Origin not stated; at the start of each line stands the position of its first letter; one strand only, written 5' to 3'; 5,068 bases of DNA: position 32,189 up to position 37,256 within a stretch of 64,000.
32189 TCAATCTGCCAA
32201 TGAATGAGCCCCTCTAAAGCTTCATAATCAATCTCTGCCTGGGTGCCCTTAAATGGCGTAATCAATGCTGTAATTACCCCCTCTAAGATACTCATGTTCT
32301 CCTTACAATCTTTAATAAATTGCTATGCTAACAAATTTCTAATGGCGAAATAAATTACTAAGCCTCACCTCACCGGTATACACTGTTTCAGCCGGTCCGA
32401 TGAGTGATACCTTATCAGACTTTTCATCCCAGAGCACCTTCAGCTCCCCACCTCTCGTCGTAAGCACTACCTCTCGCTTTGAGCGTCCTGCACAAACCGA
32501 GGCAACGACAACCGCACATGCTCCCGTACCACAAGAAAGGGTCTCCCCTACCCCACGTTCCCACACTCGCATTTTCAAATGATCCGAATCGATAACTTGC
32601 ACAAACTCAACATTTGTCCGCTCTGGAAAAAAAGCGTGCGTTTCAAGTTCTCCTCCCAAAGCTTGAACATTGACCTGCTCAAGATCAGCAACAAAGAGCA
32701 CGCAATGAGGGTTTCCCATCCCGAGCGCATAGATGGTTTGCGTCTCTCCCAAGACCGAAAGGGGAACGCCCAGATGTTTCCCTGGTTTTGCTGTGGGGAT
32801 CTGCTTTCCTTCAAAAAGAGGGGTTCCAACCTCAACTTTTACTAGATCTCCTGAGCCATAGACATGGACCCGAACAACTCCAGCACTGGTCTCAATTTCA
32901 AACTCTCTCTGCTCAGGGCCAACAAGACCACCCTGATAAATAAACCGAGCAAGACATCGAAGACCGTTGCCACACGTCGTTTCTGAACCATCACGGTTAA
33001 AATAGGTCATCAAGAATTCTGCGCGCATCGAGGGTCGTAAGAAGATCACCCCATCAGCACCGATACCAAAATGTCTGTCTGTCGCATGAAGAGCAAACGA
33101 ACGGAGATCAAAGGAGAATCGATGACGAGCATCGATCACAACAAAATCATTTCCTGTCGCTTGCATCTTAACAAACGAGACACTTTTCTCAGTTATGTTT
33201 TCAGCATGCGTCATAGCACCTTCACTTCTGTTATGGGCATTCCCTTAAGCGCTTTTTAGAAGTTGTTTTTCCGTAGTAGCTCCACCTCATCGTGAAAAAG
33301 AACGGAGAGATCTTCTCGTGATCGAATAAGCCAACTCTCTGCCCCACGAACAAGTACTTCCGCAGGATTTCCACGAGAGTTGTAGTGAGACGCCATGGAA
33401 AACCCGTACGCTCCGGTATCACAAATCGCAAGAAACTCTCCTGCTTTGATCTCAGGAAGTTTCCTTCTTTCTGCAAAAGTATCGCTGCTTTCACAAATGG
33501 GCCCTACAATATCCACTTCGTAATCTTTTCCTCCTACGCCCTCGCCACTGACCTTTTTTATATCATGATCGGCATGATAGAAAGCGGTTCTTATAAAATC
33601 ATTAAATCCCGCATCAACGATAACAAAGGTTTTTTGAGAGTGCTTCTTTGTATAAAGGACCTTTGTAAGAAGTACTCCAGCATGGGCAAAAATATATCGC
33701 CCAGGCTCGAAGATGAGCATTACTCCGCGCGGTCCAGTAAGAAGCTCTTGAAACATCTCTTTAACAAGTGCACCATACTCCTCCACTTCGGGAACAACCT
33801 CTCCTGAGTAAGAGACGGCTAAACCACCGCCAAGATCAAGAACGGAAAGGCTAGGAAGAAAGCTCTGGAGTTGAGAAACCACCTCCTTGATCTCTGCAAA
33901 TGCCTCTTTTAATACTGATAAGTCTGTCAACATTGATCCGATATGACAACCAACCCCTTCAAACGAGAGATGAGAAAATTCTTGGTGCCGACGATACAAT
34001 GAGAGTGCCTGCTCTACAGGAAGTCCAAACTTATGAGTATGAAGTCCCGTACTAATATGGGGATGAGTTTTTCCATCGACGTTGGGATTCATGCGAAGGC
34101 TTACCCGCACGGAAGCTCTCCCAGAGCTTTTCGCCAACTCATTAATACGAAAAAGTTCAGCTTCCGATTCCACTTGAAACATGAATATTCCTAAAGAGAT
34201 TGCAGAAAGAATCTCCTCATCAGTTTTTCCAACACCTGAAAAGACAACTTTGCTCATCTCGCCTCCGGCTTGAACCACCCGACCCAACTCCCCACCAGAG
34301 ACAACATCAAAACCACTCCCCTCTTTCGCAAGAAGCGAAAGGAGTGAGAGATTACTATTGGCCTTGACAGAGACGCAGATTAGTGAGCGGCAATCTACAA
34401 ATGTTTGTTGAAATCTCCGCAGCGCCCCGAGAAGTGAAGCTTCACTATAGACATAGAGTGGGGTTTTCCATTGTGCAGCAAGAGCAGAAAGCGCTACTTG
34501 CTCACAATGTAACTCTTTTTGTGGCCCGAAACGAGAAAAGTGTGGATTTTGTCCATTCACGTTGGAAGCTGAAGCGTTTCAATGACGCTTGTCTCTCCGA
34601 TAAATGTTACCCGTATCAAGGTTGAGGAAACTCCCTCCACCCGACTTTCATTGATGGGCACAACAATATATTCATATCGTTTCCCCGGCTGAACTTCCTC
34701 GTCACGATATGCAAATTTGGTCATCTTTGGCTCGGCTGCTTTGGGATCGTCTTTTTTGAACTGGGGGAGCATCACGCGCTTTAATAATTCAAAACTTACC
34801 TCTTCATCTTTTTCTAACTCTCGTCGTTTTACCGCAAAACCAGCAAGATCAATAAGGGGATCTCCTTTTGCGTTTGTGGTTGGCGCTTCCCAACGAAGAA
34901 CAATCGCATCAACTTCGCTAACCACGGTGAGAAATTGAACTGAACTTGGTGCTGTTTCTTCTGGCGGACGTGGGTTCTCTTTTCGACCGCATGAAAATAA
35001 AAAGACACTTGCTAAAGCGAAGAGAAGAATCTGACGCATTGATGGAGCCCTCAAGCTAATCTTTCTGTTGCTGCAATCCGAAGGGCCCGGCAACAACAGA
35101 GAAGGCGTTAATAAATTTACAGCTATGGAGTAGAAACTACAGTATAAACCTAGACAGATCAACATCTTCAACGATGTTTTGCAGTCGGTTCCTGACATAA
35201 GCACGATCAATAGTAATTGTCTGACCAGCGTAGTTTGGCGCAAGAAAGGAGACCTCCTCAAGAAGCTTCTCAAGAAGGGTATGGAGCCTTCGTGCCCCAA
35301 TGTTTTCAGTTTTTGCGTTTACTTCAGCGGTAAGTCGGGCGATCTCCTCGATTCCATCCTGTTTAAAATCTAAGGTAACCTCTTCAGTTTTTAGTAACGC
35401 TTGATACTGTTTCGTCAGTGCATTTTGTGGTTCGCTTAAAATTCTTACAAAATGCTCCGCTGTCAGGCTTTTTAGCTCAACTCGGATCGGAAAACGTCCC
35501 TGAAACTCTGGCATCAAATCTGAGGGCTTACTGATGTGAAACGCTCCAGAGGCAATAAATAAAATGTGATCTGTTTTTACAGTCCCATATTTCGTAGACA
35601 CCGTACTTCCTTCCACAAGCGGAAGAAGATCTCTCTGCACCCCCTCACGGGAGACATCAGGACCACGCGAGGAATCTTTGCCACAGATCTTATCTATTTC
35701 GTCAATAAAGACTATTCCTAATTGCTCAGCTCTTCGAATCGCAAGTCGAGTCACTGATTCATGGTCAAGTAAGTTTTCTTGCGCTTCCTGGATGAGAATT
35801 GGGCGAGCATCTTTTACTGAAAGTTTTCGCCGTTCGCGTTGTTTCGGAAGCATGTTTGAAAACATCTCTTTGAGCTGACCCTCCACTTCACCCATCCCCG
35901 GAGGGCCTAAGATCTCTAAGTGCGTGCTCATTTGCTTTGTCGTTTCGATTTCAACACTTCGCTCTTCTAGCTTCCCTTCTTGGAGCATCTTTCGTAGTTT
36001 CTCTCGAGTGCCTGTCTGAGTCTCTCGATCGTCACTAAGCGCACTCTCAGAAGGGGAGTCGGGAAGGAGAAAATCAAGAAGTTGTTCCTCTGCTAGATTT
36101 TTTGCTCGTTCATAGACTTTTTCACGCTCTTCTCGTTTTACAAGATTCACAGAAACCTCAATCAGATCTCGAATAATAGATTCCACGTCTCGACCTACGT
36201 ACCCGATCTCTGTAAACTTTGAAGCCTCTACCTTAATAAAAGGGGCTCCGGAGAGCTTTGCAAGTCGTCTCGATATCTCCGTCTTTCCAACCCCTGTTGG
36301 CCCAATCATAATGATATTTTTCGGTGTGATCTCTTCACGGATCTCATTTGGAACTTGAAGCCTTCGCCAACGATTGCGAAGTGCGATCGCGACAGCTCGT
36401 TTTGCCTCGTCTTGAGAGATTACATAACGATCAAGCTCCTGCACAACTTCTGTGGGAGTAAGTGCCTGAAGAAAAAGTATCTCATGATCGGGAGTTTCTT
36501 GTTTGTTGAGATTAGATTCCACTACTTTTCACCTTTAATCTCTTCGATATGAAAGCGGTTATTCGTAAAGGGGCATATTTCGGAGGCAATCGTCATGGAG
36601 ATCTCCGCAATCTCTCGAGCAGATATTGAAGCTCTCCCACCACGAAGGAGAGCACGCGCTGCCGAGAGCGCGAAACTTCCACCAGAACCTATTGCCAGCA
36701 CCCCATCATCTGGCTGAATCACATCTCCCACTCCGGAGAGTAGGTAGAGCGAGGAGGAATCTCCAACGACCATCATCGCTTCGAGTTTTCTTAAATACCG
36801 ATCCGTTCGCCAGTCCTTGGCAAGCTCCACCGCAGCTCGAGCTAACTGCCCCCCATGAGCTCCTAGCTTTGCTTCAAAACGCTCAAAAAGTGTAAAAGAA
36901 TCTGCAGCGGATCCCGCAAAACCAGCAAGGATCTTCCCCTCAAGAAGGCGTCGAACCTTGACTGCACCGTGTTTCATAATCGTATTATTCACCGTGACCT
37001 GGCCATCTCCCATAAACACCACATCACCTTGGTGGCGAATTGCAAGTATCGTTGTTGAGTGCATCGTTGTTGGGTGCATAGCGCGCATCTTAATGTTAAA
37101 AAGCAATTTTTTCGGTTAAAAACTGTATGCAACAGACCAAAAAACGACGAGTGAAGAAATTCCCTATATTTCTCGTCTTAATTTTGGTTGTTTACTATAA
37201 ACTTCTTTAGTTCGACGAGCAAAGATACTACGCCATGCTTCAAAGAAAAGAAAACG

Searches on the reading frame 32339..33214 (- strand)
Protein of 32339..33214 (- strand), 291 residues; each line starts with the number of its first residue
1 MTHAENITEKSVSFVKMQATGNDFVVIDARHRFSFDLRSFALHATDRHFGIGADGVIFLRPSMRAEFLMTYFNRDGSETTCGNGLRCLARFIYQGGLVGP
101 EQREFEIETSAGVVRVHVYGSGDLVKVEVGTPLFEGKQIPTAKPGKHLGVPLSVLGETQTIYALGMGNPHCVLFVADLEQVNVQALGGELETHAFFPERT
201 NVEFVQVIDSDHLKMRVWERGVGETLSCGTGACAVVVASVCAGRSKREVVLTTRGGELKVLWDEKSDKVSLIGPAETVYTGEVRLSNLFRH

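Call 73: search_protein_families(library=pfam, proteins=[window:32339-33214:-], max_evalue=0.0001)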
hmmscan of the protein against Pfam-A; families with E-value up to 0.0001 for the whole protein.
window:32339-33214:- (291 aa): 2 families
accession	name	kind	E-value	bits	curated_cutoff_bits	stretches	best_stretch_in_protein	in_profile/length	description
PF01678.24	DAP_epimerase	-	3e-60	202.1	34.7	2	163-277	2-120/121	Diaminopimelate epimerase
PF05544.16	Pro_racemase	-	4.7e-05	23.1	27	0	64-123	66-127/325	Proline racemase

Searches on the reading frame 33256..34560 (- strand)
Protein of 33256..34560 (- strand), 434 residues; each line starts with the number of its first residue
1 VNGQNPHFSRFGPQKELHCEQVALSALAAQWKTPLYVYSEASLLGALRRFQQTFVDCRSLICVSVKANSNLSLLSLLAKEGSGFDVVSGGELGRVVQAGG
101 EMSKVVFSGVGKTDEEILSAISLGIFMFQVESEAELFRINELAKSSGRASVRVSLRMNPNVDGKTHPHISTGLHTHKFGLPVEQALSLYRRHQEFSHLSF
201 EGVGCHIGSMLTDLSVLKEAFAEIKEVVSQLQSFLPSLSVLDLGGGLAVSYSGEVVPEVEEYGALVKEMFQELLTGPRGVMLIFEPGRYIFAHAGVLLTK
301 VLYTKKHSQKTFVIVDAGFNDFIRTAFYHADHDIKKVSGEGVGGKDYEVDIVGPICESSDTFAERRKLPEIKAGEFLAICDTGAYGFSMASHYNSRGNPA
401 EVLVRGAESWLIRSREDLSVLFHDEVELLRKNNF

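Call 73: search_protein_families(library=pfam, proteins=[window:33256-34560:-], max_evalue=0.0001)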
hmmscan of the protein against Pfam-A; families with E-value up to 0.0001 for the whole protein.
window:33256-34560:- (434 aa): 3 families
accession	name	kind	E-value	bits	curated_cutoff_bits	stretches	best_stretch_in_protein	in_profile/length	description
PF02784.22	Orn_Arg_deC_N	-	4.9e-52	177.2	23.4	1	46-292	7-247/247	Pyridoxal-dependent decarboxylase, pyridoxal binding domain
PF00278.28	Orn_DAP_Arg_deC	-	3.9e-26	91.6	23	1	36-383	2-95/95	Pyridoxal-dependent decarboxylase, C-terminal sheet domain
PF01168.26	Ala_racemase_N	-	2.7e-05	24.4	24.1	1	49-233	12-183/220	Alanine racemase, N-terminal domain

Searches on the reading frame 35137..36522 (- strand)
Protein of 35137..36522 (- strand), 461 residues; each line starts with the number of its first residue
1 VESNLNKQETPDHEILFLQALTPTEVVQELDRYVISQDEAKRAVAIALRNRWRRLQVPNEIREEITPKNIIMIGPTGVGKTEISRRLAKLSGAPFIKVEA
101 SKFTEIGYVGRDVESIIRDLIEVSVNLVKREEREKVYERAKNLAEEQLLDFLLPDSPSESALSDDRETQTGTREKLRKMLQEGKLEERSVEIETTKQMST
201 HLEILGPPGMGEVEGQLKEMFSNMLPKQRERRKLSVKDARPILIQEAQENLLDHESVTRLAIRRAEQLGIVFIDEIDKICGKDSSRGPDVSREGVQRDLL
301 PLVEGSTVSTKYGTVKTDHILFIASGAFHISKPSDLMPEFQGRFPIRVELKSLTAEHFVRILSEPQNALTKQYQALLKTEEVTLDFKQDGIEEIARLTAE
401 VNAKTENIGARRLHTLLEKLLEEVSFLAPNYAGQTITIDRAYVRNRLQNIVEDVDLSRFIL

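Call 37: search_protein_families(library=pfam, proteins=[window:35137-36522:-], max_evalue=0.00001)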
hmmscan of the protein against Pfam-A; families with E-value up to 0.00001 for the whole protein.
window:35137-36522:- (461 aa): 2 families
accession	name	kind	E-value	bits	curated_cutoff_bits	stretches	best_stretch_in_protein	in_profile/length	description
PF07724.20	AAA_2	-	1.4e-36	126.5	27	1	201-347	5-166/166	AAA domain (Cdc48 subfamily)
PF00004.35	AAA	-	1.1e-15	58.6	21.2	1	256-350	44-129/131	ATPase family associated with various cellular activities (AAA)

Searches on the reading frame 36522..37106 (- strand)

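Call 73: search_protein_families(library=pfam, proteins=[window:36522-37106:-], max_evalue=0.0001)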
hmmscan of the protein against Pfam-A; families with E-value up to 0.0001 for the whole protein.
window:36522-37106:- (194 aa): 1 family
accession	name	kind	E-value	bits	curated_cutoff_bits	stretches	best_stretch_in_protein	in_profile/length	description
PF00227.31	Proteasome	-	1.2e-22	80.9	22.4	1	16-189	3-188/189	Proteasome subunit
